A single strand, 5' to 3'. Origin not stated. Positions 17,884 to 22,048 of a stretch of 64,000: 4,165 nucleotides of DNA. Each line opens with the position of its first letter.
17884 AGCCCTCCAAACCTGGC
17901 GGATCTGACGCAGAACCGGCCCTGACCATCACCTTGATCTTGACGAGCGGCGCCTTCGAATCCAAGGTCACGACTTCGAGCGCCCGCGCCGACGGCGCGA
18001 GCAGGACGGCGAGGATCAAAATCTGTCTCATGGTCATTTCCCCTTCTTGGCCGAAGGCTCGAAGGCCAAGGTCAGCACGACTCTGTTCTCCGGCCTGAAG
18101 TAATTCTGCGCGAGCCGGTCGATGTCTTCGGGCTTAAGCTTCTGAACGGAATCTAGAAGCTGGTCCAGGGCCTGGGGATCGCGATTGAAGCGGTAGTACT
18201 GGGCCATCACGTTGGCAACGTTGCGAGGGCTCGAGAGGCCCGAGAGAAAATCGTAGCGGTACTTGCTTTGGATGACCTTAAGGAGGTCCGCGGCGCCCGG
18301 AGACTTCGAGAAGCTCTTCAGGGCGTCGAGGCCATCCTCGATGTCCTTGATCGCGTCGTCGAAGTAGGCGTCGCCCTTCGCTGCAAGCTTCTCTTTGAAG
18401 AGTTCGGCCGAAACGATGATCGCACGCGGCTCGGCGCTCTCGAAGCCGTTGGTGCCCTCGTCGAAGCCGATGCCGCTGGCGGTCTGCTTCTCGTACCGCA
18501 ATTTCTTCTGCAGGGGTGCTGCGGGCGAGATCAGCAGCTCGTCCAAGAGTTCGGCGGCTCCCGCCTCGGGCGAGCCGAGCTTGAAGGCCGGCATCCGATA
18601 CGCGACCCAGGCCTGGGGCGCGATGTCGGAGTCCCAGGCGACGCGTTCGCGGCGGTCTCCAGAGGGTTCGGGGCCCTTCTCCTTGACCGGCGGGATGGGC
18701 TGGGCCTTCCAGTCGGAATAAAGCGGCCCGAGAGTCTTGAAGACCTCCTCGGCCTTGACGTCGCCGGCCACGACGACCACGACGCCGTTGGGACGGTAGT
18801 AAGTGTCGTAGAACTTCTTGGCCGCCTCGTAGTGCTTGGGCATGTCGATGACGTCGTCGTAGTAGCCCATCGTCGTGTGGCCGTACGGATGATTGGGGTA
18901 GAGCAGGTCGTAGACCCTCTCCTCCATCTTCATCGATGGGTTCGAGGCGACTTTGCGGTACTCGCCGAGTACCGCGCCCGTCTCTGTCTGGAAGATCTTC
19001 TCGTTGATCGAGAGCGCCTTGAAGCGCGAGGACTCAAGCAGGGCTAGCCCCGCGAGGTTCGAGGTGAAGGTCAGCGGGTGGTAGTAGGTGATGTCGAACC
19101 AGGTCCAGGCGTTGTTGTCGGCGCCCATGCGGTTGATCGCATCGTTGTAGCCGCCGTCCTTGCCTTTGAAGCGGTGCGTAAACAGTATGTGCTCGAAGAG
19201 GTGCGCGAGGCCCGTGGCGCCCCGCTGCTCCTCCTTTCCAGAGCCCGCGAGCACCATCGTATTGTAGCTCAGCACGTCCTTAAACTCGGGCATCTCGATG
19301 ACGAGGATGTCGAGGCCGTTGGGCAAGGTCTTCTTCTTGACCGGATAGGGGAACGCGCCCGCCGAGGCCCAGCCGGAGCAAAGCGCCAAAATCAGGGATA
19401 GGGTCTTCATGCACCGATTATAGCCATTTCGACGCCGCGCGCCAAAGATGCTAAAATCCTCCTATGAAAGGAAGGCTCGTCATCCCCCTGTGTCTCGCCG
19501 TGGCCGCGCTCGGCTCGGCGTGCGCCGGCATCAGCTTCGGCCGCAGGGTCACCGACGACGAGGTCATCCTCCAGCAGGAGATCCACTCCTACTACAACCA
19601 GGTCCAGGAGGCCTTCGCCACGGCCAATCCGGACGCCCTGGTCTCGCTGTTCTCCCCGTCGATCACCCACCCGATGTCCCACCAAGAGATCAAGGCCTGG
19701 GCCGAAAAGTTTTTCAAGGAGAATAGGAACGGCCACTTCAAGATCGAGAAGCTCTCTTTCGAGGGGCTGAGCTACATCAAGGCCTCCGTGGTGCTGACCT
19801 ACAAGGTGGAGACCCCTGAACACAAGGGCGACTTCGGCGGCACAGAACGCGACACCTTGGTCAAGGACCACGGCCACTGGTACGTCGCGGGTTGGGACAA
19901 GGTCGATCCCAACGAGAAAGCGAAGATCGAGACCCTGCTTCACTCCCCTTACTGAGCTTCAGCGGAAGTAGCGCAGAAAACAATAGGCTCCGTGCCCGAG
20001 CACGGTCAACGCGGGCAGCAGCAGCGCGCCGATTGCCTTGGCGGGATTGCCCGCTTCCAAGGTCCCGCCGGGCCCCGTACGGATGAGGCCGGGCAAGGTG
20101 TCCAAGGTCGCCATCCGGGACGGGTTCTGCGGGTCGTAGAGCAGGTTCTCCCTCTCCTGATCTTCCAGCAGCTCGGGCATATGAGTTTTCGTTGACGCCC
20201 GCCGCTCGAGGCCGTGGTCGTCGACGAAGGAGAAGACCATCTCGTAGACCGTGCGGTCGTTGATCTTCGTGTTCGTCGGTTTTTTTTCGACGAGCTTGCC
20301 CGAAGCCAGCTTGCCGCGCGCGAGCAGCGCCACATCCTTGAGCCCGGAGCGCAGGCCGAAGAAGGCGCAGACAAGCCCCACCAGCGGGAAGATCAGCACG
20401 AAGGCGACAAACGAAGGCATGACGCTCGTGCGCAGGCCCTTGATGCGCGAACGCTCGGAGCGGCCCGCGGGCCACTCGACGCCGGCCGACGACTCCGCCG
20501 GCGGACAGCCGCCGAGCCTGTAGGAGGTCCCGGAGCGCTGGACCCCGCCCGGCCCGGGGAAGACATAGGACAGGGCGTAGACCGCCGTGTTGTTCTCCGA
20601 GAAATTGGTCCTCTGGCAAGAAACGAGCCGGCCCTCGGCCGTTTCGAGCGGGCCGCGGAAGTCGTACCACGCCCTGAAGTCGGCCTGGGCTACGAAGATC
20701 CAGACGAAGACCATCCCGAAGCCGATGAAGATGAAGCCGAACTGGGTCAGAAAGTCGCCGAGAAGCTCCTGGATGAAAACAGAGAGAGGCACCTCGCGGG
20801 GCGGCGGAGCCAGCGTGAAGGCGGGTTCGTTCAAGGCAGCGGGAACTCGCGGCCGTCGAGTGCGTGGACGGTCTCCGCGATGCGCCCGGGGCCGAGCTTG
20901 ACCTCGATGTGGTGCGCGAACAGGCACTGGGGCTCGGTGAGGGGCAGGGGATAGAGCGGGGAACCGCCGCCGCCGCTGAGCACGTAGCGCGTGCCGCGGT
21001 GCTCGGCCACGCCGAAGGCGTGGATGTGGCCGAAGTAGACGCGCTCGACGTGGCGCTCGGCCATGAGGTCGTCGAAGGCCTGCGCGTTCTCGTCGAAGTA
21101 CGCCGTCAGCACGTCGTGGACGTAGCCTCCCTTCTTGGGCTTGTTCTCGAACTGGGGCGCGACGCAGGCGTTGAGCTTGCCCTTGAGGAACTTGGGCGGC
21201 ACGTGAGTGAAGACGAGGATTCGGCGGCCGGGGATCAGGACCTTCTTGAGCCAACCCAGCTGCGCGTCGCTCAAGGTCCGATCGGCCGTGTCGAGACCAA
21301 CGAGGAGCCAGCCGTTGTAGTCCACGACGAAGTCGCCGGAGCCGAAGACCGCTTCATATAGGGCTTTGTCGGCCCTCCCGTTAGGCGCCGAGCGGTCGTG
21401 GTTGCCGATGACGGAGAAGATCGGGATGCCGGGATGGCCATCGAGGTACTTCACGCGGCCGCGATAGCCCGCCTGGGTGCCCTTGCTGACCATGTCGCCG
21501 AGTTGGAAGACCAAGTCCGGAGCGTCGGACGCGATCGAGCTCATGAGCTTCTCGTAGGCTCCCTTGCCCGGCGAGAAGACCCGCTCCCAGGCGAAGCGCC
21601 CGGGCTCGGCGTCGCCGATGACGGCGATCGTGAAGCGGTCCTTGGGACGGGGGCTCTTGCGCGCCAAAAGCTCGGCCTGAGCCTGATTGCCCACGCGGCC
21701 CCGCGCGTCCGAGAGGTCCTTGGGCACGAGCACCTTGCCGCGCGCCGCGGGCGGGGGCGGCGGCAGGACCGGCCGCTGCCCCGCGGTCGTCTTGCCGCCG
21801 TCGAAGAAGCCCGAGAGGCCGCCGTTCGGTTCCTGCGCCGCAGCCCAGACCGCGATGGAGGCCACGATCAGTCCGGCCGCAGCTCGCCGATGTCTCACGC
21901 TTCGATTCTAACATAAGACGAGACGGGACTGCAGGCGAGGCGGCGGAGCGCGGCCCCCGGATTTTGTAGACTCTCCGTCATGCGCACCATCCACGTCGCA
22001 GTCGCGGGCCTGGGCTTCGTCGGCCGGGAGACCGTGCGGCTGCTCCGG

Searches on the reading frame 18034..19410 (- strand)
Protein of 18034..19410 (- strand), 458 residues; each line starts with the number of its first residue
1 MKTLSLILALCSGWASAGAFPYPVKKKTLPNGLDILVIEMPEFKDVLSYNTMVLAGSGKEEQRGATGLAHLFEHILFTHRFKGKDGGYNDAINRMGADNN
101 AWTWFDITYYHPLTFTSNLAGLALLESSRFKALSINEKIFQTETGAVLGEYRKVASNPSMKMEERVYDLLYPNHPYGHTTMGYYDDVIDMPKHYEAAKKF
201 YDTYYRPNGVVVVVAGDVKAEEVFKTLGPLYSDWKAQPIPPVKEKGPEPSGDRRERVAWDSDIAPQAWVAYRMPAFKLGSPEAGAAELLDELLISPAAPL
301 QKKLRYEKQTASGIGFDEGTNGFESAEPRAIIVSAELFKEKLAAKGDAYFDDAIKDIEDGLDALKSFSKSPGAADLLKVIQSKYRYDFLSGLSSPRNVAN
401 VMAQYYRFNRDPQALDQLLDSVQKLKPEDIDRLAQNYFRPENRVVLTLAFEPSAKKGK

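Call 3: search_protein_families(library=pfam, proteins=[window:18034-19410:-], max_evalue=0.01)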
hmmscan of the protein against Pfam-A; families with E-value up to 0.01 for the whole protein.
window:18034-19410:- (458 aa): 2 families
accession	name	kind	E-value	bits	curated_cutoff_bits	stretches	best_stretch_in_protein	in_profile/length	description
PF05193.26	Peptidase_M16_C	-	1.6e-16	61.1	23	1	194-317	4-129/181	Peptidase M16 inactive domain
PF00675.25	Peptidase_M16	-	4.2e-09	36.9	22.3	1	52-182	18-147/149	Insulinase (Peptidase family M16)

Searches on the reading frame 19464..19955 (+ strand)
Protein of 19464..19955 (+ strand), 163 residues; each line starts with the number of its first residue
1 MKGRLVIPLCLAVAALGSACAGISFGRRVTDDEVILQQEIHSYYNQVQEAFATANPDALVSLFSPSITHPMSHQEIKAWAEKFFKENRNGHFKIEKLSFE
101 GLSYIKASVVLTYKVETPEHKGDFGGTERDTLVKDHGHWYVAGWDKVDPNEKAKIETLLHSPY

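Call 19: search_protein_families(library=pfam, proteins=[window:19464-19955:+], max_evalue=0.01)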
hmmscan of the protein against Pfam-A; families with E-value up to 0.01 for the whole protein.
window:19464-19955:+ (163 aa): 1 family
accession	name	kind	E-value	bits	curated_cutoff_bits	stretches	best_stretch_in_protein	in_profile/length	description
PF14534.12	DUF4440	-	0.003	18.4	25.2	1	40-139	1-105/107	Domain of unknown function (DUF4440)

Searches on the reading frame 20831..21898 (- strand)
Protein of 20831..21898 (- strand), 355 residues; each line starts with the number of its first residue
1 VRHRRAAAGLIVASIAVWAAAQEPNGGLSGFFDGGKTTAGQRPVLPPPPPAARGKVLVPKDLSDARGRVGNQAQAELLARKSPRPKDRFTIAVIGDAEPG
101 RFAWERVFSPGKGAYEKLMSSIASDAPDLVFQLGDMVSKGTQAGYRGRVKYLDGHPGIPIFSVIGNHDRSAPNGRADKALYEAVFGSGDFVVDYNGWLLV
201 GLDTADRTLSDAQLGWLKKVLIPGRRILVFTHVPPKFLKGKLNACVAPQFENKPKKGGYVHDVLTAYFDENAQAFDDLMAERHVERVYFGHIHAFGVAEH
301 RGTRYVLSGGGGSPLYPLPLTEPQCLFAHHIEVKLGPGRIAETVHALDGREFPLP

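Call 19: search_protein_families(library=pfam, proteins=[window:20831-21898:-], max_evalue=0.01)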
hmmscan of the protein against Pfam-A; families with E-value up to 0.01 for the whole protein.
window:20831-21898:- (355 aa): 2 families
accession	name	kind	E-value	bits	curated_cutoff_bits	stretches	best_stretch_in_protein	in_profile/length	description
PF00149.33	Metallophos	-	1.9e-10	42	21.5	1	90-294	2-190/191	Calcineurin-like phosphoesterase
PF12850.12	Metallophos_2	-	7e-05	23.3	27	1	116-310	17-134/154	Calcineurin-like phosphoesterase superfamily domain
